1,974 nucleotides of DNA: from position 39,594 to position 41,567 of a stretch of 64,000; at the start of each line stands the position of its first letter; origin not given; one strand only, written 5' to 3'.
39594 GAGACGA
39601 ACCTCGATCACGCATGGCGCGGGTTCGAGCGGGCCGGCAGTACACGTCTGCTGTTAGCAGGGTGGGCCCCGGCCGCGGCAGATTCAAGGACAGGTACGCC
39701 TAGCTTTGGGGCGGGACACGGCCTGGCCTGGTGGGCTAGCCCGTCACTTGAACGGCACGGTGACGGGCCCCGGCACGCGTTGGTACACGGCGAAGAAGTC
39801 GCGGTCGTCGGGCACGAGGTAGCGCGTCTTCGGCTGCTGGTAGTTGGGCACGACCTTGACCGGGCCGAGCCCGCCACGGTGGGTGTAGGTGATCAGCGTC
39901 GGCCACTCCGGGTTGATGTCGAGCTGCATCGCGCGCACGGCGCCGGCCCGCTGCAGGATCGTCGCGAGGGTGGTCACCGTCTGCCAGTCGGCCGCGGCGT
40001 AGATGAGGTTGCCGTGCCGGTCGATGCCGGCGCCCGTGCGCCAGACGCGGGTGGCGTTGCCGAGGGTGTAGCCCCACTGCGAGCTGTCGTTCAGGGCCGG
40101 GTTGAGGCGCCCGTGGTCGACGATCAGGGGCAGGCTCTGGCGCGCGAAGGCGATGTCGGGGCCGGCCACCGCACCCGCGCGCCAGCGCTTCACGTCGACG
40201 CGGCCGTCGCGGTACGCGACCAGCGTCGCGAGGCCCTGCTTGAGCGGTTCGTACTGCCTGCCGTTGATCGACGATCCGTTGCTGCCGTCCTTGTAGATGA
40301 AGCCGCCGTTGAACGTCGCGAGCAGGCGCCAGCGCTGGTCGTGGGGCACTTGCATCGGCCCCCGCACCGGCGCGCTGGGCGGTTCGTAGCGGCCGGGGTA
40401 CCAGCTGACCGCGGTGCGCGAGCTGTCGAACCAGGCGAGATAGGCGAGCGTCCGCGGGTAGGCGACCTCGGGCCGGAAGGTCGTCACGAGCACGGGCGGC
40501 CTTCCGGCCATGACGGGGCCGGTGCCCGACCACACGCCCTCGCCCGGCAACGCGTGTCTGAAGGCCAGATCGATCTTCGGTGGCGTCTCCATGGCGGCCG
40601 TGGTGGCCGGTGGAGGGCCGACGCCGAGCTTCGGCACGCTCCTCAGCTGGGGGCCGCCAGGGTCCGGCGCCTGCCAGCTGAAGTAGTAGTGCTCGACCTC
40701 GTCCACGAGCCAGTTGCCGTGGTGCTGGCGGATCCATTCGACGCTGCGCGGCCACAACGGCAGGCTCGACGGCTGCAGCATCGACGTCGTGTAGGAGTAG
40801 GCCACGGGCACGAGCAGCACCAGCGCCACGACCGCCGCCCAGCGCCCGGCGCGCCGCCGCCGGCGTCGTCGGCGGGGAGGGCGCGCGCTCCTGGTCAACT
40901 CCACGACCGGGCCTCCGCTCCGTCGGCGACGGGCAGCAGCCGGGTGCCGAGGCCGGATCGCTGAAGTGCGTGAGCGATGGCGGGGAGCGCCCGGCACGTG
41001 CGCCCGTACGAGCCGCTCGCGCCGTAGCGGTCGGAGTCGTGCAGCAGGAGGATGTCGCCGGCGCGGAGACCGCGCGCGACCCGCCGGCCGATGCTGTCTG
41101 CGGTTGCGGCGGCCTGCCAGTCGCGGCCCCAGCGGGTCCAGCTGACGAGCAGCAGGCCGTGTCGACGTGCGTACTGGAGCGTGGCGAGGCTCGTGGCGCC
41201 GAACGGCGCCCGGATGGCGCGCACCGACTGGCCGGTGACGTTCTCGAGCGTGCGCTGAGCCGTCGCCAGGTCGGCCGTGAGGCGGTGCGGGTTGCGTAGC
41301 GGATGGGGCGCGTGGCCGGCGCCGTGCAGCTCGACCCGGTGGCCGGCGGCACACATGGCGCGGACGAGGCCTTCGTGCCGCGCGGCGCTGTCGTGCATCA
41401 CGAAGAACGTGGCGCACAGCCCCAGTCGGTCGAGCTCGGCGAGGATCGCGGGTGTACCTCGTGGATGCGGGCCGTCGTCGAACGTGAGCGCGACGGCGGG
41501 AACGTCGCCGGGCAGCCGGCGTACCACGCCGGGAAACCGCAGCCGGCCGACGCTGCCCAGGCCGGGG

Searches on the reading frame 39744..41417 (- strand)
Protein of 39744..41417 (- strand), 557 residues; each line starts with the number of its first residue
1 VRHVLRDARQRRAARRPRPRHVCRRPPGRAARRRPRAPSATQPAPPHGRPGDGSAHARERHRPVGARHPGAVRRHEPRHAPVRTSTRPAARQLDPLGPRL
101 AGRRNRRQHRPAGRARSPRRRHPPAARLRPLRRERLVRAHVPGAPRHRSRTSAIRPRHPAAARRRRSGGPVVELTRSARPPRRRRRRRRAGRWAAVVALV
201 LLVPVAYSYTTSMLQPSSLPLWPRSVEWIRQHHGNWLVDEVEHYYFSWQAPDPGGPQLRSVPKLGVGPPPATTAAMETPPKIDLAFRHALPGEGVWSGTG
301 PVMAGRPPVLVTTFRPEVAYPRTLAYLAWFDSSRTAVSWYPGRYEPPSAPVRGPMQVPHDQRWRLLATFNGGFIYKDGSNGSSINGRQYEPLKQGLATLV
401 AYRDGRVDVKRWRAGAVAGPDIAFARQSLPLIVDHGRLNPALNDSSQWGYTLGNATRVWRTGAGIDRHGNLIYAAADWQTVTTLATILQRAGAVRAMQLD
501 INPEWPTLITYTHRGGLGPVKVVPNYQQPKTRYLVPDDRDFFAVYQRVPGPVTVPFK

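Call 60: search_protein_families(library=pfam, proteins=[window:39744-41417:-])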
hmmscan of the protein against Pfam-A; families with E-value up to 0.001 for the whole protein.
window:39744-41417:- (557 aa): 1 family
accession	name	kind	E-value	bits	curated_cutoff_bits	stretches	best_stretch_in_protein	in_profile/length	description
PF09992.14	NAGPA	-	1.2e-07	32.5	25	1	367-500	5-137/169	Phosphodiester glycosidase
